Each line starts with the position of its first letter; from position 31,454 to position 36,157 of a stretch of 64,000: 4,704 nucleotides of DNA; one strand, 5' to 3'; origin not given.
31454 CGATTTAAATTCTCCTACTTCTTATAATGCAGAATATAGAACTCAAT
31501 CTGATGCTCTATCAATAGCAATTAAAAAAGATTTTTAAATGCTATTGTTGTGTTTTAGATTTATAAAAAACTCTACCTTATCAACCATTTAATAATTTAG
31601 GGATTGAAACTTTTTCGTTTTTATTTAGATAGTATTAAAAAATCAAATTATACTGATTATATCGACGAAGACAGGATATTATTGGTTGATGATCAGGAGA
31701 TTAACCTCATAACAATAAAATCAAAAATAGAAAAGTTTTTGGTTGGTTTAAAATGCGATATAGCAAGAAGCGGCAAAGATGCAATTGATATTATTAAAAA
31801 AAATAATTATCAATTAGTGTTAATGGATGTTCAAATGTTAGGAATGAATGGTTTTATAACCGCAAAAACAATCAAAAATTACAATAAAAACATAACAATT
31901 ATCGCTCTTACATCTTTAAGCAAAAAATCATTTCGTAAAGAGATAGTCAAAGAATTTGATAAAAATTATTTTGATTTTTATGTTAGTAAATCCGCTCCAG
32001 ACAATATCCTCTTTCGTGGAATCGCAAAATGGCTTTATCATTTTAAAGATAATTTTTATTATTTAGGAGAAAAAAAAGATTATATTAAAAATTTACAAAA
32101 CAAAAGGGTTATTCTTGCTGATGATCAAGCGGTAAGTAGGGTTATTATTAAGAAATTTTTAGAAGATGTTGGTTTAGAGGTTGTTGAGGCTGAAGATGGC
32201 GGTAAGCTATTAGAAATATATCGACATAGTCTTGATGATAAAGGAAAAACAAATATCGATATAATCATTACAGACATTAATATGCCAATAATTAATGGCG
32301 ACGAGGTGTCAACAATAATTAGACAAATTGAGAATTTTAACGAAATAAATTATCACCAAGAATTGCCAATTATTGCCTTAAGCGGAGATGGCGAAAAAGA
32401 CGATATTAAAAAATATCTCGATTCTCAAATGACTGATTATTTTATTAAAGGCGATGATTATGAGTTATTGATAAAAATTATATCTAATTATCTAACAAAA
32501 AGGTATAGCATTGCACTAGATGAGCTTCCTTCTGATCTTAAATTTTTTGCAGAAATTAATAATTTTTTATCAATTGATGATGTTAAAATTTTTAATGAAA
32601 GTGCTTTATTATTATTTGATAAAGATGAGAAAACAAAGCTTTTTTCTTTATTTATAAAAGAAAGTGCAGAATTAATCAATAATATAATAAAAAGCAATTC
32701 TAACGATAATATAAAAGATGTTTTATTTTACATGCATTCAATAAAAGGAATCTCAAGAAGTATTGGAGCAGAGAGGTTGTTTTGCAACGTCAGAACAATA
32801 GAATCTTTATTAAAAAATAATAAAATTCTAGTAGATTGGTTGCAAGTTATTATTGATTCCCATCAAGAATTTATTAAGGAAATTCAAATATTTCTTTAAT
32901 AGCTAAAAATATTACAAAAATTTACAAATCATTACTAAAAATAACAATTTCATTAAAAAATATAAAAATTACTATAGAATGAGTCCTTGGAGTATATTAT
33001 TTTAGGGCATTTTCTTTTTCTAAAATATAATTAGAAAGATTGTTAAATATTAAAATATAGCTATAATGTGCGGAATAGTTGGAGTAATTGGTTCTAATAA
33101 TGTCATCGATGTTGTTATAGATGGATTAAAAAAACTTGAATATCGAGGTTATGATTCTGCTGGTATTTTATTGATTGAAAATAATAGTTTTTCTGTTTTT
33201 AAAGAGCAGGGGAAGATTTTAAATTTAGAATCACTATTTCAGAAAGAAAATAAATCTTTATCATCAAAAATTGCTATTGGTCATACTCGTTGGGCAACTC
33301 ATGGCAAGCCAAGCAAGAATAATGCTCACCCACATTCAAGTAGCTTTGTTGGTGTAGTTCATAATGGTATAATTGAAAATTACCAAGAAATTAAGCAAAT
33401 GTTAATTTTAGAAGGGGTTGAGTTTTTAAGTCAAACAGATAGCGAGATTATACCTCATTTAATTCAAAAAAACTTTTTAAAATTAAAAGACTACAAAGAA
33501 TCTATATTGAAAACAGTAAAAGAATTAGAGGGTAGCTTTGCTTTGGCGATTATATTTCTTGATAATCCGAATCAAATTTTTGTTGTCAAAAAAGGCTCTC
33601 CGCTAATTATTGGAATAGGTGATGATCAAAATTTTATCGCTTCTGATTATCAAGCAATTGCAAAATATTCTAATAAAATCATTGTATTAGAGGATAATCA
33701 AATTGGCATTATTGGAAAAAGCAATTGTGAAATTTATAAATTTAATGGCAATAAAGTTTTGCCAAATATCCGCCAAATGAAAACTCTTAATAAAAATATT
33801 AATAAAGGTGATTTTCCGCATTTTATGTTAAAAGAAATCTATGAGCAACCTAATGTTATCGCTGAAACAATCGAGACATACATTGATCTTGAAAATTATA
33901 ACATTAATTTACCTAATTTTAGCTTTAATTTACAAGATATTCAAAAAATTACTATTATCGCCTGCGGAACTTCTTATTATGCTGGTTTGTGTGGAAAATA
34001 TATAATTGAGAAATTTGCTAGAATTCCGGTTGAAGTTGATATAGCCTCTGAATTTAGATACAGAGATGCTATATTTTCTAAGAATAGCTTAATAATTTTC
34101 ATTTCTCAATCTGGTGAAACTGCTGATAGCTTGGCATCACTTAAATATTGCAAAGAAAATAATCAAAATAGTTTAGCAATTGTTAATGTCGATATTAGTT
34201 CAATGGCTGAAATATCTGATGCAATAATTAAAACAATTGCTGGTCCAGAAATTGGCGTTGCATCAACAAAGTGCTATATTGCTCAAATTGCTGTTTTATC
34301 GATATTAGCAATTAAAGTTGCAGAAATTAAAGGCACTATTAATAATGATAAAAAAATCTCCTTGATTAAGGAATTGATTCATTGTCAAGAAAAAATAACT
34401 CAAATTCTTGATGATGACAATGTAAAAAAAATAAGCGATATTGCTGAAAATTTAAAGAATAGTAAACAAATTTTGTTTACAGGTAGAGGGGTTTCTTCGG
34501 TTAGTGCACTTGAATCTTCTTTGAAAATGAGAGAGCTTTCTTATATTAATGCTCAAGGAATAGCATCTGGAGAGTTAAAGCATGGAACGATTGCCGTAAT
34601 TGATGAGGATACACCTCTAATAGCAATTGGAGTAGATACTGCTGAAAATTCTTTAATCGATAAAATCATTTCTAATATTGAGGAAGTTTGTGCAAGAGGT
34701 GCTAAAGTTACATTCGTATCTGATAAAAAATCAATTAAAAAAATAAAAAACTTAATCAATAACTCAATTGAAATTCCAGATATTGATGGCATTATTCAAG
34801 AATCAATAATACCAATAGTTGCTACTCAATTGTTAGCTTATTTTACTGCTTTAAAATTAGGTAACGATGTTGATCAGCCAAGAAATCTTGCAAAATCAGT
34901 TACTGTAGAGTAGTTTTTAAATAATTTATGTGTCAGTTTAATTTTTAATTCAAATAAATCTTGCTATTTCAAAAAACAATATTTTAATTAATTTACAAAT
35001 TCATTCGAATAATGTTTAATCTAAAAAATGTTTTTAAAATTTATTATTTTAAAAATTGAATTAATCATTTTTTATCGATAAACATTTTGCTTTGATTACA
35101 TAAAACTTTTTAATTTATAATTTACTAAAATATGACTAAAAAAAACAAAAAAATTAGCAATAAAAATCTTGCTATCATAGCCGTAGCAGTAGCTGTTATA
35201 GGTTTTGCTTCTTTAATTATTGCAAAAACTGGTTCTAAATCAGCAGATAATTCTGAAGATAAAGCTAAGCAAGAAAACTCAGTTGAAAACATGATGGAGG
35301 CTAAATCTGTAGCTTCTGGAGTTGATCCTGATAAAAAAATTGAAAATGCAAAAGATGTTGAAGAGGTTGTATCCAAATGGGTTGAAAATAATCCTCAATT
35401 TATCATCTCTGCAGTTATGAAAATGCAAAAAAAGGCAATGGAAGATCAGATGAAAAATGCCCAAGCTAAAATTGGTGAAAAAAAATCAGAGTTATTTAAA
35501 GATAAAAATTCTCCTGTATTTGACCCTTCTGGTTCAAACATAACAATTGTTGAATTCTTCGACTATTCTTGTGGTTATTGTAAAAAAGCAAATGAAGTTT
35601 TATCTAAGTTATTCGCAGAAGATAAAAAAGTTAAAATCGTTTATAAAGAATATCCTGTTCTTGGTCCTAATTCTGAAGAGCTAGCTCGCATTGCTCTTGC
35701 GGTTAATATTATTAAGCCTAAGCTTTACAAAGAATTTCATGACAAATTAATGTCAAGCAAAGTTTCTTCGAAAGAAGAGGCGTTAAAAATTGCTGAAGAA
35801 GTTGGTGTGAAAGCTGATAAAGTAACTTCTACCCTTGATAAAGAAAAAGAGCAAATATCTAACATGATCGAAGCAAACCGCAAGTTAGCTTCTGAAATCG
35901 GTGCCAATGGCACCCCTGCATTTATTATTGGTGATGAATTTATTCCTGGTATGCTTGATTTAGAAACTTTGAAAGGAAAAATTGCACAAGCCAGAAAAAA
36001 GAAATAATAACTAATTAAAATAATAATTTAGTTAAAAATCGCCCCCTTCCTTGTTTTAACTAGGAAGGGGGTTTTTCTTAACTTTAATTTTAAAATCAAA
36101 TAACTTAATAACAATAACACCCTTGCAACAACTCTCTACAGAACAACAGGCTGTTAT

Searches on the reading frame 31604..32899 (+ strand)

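Call 53: search_protein_families(library=ncbifam, proteins=[window:31604-32899:+], max_evalue=1e-10)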
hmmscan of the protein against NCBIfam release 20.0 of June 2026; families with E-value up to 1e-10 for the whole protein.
window:31604-32899:+ (431 aa): 33 families (the best 25 are shown)
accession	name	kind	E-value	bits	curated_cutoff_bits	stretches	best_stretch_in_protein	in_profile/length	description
NF041945.1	LuxN_Vibrio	equivalog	7.5e-28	97.1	1550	2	22-119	720-815/839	quorum-sensing autoinducer 1 sensor kinase/phosphatase LuxN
NF011874.0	PRK15347.1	equivalog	4.9e-27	94.4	852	1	168-410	692-900/921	two component system sensor kinase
NF008318.0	PRK11107.1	equivalog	9.1e-26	90.2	890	2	165-407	666-890/920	two-component sensor histidine kinase BarA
TIGR02956.1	TMAO_torS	equivalog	1.1e-24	86.6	676.5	1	160-410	695-947/967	TMAO reductase system sensor histidine kinase/response regulator TorS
NF008302.0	PRK11091.1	equivalog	3.5e-24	85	838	1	23-106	526-610/779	aerobic respiration two-component sensor histidine kinase ArcB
NF008099.0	PRK10841.1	equivalog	9.6e-20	69.9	920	0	19-104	821-904/949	two-component system sensor histidine kinase RcsC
NF007969.0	PRK10693.1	equivalog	7.8e-18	64.6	329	0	162-289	3-116/337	two-component system response regulator RssB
NF007018.1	PRK09483.1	equivalog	9.6e-17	61.3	280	0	25-122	4-101/217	UvrY/SirA/GacA family response regulator transcription factor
NF041947.1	LuxQ_Vibrio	equivalog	1.7e-16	59.3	1200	0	23-114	723-813/843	quorum-sensing autoinducer 2 sensor kinase/phosphatase LuxQ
NF041880.1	EPS_EpsF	equivalog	6e-16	58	900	0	28-135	1-106/492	response regulator EpsF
NF007135.0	PRK09581.1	equivalog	1e-15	57.6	474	1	24-305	4-281/457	PleD family two-component system response regulator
NF045944.1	ResRegRpaBCyano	equivalog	4.1e-15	55.8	330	0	171-283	2-98/229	response regulator transcription factor RpaB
NF041733.1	resp_reg_CseB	equivalog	1.6e-14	53.9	350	0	168-331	2-146/228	two-component system response regulator CseB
NF045505.1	RR_RssB_Pseudo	equivalog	2.7e-14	53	700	0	168-291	7-116/394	two-component system response regulator RssB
NF008378.0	PRK11173.1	equivalog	2.8e-14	53.1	334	0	23-104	4-82/238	two-component system response regulator ArcA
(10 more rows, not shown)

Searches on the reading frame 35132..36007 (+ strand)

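Call 61: search_protein_families(library=pfam, proteins=[window:35132-36007:+], max_evalue=0.00001)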
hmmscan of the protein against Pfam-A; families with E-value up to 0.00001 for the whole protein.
window:35132-36007:+ (291 aa): 3 families
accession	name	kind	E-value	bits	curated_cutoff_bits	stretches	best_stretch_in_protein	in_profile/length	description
PF01323.26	DSBA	-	2.9e-26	92.9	25.6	1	138-284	1-190/191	DSBA-like thioredoxin domain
PF13462.12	Thioredoxin_4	-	1.6e-16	61.3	23.2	1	136-284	14-163/165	Thioredoxin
PF13098.12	Thioredoxin_2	-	7e-06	26.8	27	0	138-280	8-100/104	Thioredoxin-like domain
